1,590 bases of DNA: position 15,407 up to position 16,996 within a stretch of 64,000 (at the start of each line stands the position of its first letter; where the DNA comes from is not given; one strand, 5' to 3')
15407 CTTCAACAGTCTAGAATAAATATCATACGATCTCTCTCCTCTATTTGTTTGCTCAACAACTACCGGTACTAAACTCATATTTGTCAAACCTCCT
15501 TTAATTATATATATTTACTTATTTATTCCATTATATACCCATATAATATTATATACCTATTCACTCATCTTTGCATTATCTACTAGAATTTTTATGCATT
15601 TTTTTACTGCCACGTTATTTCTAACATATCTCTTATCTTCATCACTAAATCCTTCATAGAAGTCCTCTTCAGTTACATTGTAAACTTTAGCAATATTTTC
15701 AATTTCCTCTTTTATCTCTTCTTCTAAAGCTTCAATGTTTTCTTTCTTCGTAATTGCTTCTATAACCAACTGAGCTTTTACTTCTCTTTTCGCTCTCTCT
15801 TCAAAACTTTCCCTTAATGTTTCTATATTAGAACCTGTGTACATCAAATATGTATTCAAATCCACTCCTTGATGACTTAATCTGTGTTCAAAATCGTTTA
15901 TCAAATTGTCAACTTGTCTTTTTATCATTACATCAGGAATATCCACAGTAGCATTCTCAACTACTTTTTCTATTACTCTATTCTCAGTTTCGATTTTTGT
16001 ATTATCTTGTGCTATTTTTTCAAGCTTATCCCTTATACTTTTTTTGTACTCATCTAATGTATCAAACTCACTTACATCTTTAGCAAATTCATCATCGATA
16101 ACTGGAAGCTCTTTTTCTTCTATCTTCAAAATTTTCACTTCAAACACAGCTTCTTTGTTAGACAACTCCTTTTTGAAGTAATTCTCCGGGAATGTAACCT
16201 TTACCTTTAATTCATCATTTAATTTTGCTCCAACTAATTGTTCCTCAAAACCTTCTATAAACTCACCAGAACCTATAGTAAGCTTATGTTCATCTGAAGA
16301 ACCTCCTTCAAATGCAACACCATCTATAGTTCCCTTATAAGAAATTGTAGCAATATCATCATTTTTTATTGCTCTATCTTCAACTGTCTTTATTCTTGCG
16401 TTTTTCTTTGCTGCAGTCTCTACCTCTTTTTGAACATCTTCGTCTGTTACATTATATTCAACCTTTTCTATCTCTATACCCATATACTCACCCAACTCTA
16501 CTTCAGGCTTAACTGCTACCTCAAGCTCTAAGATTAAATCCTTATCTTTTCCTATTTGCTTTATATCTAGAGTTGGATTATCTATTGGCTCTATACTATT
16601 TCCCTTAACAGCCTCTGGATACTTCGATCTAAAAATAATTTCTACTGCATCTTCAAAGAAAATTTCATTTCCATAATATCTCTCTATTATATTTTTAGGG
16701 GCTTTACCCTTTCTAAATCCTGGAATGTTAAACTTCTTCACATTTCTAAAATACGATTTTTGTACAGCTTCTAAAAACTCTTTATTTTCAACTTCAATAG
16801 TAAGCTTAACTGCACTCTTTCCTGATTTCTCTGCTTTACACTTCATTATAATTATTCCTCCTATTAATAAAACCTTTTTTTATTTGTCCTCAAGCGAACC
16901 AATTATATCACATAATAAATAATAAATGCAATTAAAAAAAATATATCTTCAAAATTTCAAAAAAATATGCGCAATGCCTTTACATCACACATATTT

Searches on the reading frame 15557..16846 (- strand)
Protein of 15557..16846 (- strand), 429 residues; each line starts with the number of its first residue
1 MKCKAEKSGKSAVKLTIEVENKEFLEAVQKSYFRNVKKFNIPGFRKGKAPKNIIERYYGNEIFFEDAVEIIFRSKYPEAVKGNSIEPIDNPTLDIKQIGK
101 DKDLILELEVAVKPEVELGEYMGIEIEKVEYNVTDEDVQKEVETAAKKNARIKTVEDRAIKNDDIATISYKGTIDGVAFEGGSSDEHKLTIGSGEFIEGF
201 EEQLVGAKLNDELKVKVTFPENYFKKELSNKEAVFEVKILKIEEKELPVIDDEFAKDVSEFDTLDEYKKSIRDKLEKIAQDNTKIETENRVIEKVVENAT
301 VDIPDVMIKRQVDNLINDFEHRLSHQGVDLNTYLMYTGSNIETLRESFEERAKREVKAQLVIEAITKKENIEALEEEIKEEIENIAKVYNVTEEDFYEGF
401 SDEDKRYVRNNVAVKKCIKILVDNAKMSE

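Call 19: find_related_loci(query=window:15557-16846:-, collection=genome_contigs, flank=5000)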
Query window:15557-16846:- (429 aa) in genome_contigs; peptide patterns used: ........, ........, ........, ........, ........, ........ (x = any residue, [..] = any of these).
94 stretches matched a pattern; 10 encode a relative of the query (tblastn E <= 1e-3); 10 distinct loci.
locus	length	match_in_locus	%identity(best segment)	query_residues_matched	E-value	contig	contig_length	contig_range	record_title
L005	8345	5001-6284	46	1-427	2e-111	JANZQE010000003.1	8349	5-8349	MAG: Clostridium sp. isolate KFIS21 k141_1160366, whole genome shotgun sequence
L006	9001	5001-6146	35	21-401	3e-65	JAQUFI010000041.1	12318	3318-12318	MAG: Bacilli bacterium isolate STCSWMC_198 NODE_14778_length_12318_cov_3.534821_ST_CSWMC, whole genome shotgun sequence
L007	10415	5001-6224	36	15-421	1e-64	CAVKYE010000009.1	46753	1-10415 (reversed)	Vescimonas coprocola isolate H07683-L1_cleanbin_000026 genome assembly, contig: Spades_H07683-L1_contig_383, whole genom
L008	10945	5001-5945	36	106-429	2e-47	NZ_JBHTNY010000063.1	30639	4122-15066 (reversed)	Robinsoniella peoriensis strain CCUG 48729 GCM70027253_25, whole genome shotgun sequence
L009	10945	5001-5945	35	106-429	1e-46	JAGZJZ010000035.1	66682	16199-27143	MAG: Clostridiales bacterium isolate L3_133_000G1_dasL3_133_000G1_concoct_15 L3_133_000G1_scaffold_397, whole genome sho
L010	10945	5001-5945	35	106-429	3e-45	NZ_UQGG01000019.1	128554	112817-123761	Uncultured Robinsoniella sp. isolate UMGS248, whole genome shotgun sequence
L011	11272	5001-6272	29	1-427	1e-54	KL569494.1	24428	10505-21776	Streptomyces lilacinus strain NRRL B-1968 genomic scaffold P022_Doro1_scaffold122, whole genome shotgun sequence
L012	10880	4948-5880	30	116-429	5e-25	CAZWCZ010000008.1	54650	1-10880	MAG TPA_asm: uncultured Lachnospiraceae bacterium isolate SRP225648_co1_459 genome assembly, contig: NODE_973_length_546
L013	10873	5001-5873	30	121-424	1e-30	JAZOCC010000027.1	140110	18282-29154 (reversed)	MAG: Lachnospiraceae bacterium isolate T1900044757_TS20190223.MAGScoT_cleanbin_000017 SGB_2305_k141_1729490, whole genom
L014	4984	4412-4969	35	116-301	2e-21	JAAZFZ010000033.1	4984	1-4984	MAG: Clostridiales bacterium isolate AS10tlH2TH_305 25887_AS10, whole genome shotgun sequence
